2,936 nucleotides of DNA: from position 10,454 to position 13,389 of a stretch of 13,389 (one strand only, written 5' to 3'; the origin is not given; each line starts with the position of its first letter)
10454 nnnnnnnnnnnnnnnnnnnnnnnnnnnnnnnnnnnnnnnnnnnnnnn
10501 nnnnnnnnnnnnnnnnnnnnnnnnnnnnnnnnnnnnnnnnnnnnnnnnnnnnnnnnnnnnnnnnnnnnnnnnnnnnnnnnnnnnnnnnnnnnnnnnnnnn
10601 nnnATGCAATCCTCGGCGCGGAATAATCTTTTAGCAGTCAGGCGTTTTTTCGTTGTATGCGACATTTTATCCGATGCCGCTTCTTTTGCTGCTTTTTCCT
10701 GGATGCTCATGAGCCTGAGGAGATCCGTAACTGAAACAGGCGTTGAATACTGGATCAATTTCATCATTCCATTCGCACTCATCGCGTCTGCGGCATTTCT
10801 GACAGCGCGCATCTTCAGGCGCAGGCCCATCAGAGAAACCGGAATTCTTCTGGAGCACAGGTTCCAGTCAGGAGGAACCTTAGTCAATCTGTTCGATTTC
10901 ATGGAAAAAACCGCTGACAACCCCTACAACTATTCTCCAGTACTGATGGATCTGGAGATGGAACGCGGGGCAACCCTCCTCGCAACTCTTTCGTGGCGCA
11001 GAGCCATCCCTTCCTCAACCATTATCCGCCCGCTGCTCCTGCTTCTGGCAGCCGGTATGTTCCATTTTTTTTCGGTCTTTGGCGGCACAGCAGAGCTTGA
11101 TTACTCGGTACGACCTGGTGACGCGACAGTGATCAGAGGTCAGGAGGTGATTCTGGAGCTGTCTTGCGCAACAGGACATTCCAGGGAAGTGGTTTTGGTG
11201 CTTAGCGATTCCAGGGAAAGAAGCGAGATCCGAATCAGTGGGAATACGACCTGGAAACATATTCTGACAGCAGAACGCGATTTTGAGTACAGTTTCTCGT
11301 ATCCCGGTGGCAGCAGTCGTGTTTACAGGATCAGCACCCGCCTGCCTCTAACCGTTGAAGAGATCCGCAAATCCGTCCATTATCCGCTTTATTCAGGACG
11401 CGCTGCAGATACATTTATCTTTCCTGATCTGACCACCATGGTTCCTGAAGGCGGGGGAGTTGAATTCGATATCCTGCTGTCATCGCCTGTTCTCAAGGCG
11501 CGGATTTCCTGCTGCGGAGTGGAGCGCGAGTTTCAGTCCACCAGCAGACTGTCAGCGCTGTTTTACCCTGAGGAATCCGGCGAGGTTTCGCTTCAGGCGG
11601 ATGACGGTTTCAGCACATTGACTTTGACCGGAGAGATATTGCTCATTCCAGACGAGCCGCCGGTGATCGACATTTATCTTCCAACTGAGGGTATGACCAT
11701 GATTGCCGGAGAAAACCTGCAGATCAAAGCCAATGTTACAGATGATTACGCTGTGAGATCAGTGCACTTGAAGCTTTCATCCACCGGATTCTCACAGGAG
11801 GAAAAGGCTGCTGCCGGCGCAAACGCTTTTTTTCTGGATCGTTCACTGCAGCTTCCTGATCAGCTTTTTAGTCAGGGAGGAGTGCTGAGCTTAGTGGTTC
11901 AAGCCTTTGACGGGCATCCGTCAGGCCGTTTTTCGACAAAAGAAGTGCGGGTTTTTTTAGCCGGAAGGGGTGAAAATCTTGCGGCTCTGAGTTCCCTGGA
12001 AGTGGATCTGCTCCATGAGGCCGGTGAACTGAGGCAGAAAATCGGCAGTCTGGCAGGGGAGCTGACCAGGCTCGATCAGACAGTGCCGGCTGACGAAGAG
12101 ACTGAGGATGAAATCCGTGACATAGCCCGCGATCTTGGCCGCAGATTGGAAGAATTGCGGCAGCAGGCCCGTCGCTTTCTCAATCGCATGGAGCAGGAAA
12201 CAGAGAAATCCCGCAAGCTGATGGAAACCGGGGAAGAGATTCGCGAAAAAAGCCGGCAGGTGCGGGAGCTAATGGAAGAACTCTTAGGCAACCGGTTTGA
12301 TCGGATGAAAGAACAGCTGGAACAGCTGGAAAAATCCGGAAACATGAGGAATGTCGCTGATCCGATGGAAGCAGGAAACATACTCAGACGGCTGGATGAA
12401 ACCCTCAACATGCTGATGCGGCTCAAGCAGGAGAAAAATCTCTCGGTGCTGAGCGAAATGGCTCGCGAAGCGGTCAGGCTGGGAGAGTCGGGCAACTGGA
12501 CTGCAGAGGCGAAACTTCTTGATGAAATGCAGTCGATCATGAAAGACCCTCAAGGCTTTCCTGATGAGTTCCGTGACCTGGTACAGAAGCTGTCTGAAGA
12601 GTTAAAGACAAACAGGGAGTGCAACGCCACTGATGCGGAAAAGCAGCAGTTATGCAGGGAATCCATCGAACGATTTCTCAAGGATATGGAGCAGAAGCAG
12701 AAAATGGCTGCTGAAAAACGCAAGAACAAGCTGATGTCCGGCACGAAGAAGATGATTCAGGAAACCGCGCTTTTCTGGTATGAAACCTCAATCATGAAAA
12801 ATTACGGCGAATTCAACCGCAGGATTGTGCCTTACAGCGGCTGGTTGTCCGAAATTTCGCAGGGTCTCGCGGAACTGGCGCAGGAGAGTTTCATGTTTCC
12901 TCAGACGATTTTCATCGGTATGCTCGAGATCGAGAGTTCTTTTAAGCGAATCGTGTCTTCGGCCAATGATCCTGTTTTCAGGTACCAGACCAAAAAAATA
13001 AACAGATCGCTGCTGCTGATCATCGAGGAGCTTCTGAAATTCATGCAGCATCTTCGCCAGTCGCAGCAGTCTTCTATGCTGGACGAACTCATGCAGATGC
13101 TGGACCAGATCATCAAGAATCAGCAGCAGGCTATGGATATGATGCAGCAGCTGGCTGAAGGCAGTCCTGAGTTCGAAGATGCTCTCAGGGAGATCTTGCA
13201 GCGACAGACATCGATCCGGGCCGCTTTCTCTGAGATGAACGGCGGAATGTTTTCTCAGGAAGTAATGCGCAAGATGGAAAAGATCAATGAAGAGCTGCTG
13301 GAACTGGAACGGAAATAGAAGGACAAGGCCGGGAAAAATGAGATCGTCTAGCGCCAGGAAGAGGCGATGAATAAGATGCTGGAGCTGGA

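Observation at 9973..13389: Secreted DUF4159-like protein followed by an 871-aa double-TM coiled-coil protein and a third gene: a candidate uncharacterised envelope module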

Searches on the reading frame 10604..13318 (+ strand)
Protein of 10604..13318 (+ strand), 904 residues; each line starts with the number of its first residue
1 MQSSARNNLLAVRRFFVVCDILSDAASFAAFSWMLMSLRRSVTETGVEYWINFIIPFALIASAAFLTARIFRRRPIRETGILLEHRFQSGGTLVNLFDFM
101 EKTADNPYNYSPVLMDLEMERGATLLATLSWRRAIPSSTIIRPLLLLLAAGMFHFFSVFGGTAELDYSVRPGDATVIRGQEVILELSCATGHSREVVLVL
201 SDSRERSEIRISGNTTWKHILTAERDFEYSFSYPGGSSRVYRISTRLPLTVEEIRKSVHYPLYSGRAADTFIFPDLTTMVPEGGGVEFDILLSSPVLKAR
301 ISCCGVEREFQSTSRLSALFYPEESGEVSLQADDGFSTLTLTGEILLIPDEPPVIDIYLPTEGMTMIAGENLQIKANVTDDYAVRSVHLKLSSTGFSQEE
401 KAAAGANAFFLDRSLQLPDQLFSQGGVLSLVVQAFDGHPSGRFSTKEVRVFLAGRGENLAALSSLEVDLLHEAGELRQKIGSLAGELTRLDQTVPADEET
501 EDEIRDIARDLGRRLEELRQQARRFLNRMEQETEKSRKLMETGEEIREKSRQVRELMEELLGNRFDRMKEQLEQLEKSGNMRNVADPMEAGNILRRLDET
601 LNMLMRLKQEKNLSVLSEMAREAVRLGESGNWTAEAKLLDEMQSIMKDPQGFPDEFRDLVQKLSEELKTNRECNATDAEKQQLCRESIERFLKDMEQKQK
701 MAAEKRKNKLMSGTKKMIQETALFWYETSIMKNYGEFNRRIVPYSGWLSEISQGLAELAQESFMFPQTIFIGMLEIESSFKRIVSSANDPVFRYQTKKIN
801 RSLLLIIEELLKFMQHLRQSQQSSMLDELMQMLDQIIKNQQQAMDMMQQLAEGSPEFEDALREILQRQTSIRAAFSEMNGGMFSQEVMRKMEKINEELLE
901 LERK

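Call 6: search_protein_families(library=pfam, proteins=[window:10604-13318:+], max_evalue=0.01)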
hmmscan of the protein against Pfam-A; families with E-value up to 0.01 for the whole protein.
window:10604-13318:+ (904 aa): 1 family
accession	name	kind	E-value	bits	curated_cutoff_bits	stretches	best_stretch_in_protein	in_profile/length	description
PF17957.7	Big_7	-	0.0032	18.5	24.1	1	353-395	1-43/70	Bacterial Ig domain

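Call 7: search_protein_families(library=ncbifam, proteins=[window:10604-13318:+], max_evalue=0.01)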
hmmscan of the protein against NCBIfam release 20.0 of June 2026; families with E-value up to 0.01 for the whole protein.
window:10604-13318:+ (904 aa): 0 families

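Call 9: search_protein_families(library=pfam, proteins=[window:10703-13318:+], max_evalue=10)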
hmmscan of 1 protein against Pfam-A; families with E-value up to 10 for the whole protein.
window:10703-13318:+ (871 aa): 16 families
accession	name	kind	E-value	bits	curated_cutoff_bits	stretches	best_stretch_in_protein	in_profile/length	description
PF17957.7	Big_7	-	0.0031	18.6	24.1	1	320-362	1-43/70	Bacterial Ig domain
PF15418.12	DUF4625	-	0.019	15.7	27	1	318-384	12-84/131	Domain of unknown function (DUF4625)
PF16925.10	TetR_C_13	-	0.25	12.2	27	1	485-579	5-100/109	Tetracyclin repressor-like, C-terminal domain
PF11155.13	DUF2935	-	0.26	12.3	24.4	2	428-498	24-94/121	Domain of unknown function (DUF2935)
PF14144.11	DOG1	-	0.32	11.7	27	1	632-692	3-62/77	Seed dormancy control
PF06009.19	Laminin_II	-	0.33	11.4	33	1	465-542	9-85/138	Laminin Domain II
PF08066.17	PMC2NT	-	0.52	11.3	23.3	0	756-814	22-89/91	PMC2NT (NUC016) domain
PF21896.2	Talin_IBS2B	-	1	9.8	27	1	448-544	7-102/118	Talin IBS2B domain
PF25678.1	DUF7946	-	1.1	9.7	27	1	744-812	82-152/183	Domain of unknown function (DUF7946)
PF04136.21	COG3_N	-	2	8.8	27.9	1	476-572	14-111/147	Conserved oligomeric Golgi complex subunit 3, N-terminal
PF05703.16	Auxin_canalis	-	2.2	8.5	24.8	1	581-674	49-145/267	Auxin canalisation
PF07303.18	Occludin_ELL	-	3.3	9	31.2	1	793-839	24-70/101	Occludin homology domain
PF25190.1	Tad5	-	3.3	8.3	27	1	609-675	15-85/123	Type I Thoeris inhibitor Tad5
PF24862.1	SUS_EPBD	-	4.9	8.1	27.7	1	774-828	21-77/88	Sucrose synthase EPBD domain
PF06103.16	DUF948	-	5.3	7.7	37.2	1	472-526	25-76/89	Bacterial protein of unknown function (DUF948)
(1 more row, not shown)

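Call 10: find_homologous_proteins(query=window:10703-13318:+, max_evalue=0.001)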
Query window:10703-13318:+: 8000 candidates shared short words with the query, none scored E <= 0.001.

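Call 26: search_solved_structures(query=window:10604-13318:+, max_evalue=1)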
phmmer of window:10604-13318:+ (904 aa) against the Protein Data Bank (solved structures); distinct sequences matched with E-value up to 1: 3.
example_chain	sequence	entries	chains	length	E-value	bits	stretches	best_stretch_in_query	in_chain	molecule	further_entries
6fwx_A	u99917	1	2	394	0.019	16.6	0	310-379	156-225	Titin,Titin,Titin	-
2lse_A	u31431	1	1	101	0.064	14.8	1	636-721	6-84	Four Helix Bundle Protein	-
8crx_x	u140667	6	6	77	0.57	11.6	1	542-584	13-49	50S ribosomal protein L29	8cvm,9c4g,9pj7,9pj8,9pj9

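Call 30: search_protein_representatives(protein=window:10604-13318:+)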
Query: 904 residues. Proteins with E-value up to 0.001 (for the whole library): 162; up to 1e-10: 7; up to 1e-30: 3. The best 150 are listed.
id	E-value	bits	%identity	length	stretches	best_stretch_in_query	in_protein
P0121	2.4e-169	581.8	37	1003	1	26-904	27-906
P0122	8.0e-96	338.7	28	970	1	12-903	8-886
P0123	1.7e-77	278.0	27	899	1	78-902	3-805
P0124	1.5e-16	76.4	25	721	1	146-614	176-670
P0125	5.5e-15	71.3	23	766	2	52-702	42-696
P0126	1.7e-12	63.1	24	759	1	197-707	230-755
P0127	2.4e-12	62.5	30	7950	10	311-421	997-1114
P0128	2.3e-10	56.0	29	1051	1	122-393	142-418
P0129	2.9e-10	55.6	30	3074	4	334-406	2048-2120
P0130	5.4e-10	54.8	23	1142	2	165-703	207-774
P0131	8.7e-10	54.1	28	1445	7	347-409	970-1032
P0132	3.6e-09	52.0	23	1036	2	168-587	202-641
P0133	4.8e-09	51.6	24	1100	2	126-625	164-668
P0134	6.1e-09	51.3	27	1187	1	166-586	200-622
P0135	6.4e-09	51.2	25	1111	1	63-684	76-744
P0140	4.9e-08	48.3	26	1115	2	48-706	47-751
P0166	3.0e-06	42.4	24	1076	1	168-872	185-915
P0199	3.8e-05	38.7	23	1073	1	157-878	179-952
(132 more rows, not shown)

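Call 31: search_protein_families(library=pfam, proteins=[P0122, P0123, P0124, P0125, P0130, P0133, P0135, P0140, P0166, P0199], max_evalue=0.001)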
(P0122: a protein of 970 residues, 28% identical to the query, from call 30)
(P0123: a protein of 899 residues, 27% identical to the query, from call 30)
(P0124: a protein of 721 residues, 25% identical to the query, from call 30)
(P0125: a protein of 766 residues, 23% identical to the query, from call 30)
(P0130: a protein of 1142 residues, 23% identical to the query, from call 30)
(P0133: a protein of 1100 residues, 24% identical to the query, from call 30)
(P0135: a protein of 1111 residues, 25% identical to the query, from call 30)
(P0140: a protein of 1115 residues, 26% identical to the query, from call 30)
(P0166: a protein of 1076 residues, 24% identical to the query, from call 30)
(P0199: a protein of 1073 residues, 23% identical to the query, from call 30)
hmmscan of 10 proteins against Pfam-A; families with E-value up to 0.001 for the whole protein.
P0122 (970 aa): 0 families

P0123 (899 aa): 0 families

P0124 (721 aa): 0 families

P0125 (766 aa): 0 families

P0130 (1142 aa): 1 family
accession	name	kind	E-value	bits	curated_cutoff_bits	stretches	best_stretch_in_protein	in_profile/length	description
PF13779.11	DUF4175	-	2.5e-13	49.4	27.3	1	313-673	193-530/825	Domain of unknown function (DUF4175)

P0133 (1100 aa): 1 family
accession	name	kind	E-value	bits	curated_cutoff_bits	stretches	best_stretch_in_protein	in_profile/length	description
PF13779.11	DUF4175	-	3.2e-22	78.8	27.3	1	261-909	176-746/825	Domain of unknown function (DUF4175)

P0135 (1111 aa): 0 families

P0140 (1115 aa): 1 family
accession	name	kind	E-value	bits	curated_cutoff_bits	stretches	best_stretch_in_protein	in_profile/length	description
PF13779.11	DUF4175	-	8.7e-09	34.4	27.3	1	287-426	193-327/825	Domain of unknown function (DUF4175)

P0166 (1076 aa): 1 family
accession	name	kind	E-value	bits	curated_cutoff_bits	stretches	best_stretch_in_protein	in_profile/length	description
PF13779.11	DUF4175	-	2.1e-11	43.1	27.3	1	275-771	193-625/825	Domain of unknown function (DUF4175)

P0199 (1073 aa): 0 families

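Call 32: find_encoding_contigs(protein=P0122, flank=10000, max_places=2)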
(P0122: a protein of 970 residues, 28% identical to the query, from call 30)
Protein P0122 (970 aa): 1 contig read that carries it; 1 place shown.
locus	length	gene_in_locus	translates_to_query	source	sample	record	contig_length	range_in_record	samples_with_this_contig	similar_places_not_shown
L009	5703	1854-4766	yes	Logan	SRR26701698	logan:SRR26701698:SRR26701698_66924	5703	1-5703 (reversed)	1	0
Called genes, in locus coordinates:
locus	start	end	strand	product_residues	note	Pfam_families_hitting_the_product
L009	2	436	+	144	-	?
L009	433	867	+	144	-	PF01220:DHquinase_II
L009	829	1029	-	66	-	-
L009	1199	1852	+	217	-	PF13709:DUF4159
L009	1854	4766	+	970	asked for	-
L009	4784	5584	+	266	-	PF24575:TPR_Slam (faint), PF00515:TPR_1 (faint), PF07719:TPR_2 (faint)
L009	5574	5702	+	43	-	?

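Call 36: search_protein_families(library=pfam, alignment_id=A1, max_evalue=0.001)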
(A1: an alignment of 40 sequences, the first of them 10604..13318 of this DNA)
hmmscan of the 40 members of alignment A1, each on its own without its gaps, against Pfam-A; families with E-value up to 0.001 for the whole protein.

A. member 1, window:10604-13318:+ (904 aa): 0 families

B. families by the number of members that match (of 40 scanned): 2 families
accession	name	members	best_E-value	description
PF13779.11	DUF4175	18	9.3e-29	Domain of unknown function (DUF4175)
PF04108.17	ATG17_like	1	7e-05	Autophagy protein ATG17-like domain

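Call 39: find_encoding_contigs(protein=P0133, flank=10000, max_places=2)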
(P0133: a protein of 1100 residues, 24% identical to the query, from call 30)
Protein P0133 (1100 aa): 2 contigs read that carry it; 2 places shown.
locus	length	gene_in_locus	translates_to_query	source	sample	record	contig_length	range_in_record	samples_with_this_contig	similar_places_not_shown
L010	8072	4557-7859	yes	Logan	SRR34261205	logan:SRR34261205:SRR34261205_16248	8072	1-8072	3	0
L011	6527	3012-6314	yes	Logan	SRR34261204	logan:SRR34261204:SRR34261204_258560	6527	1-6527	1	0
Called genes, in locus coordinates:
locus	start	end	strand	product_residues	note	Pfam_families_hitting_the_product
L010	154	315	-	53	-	-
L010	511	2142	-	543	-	PF00118:Cpn60_TCP1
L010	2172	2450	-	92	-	PF00166:Cpn10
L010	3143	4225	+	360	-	PF02163:Peptidase_M50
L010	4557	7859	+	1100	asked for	-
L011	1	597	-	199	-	?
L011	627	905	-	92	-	PF00166:Cpn10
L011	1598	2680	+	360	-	PF02163:Peptidase_M50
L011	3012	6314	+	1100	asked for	-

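Call 40: find_encoding_contigs(protein=P0125, flank=10000, max_places=2)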
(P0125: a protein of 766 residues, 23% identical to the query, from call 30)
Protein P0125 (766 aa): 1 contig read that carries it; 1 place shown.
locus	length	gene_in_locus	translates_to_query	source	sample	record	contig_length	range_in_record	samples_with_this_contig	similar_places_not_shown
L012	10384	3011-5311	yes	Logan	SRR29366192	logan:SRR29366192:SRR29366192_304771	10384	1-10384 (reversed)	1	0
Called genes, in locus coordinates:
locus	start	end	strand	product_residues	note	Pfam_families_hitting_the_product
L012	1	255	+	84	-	?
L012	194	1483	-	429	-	-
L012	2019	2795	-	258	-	-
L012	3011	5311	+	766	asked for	-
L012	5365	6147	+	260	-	-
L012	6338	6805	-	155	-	-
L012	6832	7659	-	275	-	-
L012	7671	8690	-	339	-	PF01926:MMR_HSR1, PF02421:FeoB_N, PF06071:YchF-GTPase_C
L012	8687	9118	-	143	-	PF01195:Pept_tRNA_hydro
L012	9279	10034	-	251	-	PF01386:Ribosomal_L25p, PF14693:Ribosomal_TL5_C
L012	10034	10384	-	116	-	?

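Call 42: find_related_loci(query=A2, collection=genome_contigs, flank=10000)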
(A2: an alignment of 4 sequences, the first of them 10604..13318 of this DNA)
Query A2 (904 aa) in genome_contigs; peptide patterns used: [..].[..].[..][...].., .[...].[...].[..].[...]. (x = any residue, [..] = any of these).
283 stretches matched a pattern, but none encodes a relative of the query by tblastn (E <= 1e-3).

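Call 56: search_protein_families(library=pfam, proteins=[L009:4784-5584:+], max_evalue=0.001)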
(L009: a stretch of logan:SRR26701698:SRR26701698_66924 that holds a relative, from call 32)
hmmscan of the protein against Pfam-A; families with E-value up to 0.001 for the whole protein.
L009:4784-5584:+ (266 aa): 5 families
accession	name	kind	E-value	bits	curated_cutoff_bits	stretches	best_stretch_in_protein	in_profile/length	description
PF00515.34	TPR_1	-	9.5e-08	32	27.8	0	36-55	13-32/34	Tetratricopeptide repeat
PF07719.23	TPR_2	-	4.4e-06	26.9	27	0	81-108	6-33/34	Tetratricopeptide repeat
PF24575.1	TPR_Slam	-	1.2e-05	26.1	35.2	1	20-58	43-81/104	Surface lipoprotein assembly modifier, N-terminal TPR repeats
PF07303.18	Occludin_ELL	-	7.3e-05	23.9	31.2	1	220-264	10-54/101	Occludin homology domain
PF13424.12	TPR_12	-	0.00056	20.5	30.1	0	81-103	50-72/77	Tetratricopeptide repeat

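Call 71: predict_structure(alignment_id=A1)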
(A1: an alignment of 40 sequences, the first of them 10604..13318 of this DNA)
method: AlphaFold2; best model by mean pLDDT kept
length: 904 residues; sequences in the alignment: 40
mean_pLDDT: 82.2   pTM: 0.48
mean pLDDT of the five models: 82.2, 81.8, 81.6, 80.7, 80.2
residues with pLDDT >= 90: 251; 70-90: 541; 50-70: 106; < 50: 6
segments of 3 or more residues with pLDDT < 50: 159-163
pLDDT, mean of each block of 10 residues (from residue 1): 70 85 84 81 71 84 81 79 90 88 67 82 87 82 81 65 67 92 88 81 90 89 94 86 94 96 88 94 95 95 94 96 95 94 94 92 79 93 91 90 88 87 82 88 92 74 75 82 78 60 82 87 83 73 66 77 77 77 58 71 78 83 78 76 78 82 84 82 85 84 84 94 93 88 86 85 76 83 85 92 93 85 59 71 75 70 79 70 57 68 69
secondary structure, 60 per line:
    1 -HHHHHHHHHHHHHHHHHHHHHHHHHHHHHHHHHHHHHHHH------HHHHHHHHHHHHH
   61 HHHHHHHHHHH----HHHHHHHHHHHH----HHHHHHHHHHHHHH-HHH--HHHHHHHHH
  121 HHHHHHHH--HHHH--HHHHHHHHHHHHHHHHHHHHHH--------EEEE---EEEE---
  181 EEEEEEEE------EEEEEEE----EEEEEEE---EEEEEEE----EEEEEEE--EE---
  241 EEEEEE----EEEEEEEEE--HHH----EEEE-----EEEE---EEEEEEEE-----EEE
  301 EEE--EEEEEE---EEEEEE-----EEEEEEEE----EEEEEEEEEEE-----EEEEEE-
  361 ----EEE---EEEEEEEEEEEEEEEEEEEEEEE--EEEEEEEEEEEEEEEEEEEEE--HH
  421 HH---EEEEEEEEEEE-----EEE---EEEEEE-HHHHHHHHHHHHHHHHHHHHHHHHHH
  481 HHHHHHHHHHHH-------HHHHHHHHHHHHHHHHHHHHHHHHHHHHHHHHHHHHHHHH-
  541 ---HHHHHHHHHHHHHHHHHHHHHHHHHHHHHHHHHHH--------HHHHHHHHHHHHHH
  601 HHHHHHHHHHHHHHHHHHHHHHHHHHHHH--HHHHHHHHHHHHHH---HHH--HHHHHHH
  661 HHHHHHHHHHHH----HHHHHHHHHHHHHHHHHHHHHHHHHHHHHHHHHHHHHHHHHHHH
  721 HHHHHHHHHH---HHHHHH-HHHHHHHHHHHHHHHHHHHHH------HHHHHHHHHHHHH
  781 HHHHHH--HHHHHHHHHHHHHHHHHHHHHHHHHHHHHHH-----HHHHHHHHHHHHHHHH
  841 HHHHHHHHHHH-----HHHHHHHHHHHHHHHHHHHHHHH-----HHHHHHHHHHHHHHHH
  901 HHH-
elements in order (helices of 4 or more, strands of 3 or more residues): H2-41 H48-71 H76-87 H92-105 H112-128 H131-134 H137-158 E167-170 E174-177 E181-188 E195-201 E206-212 E216-222 E227-233 E241-246 E251-259 E269-272 E278-281 E285-292 E298-303 E306-311 E315-320 E326-333 E338-348 E354-359 E365-367 E371-393 E396-416 H419-422 E426-436 E442-444 E448-453 H455-492 H500-539 H544-578 H587-629 H632-645 H654-672 H677-730 H734-739 H741-761 H768-786 H789-819 H825-851 H857-879 H885-903
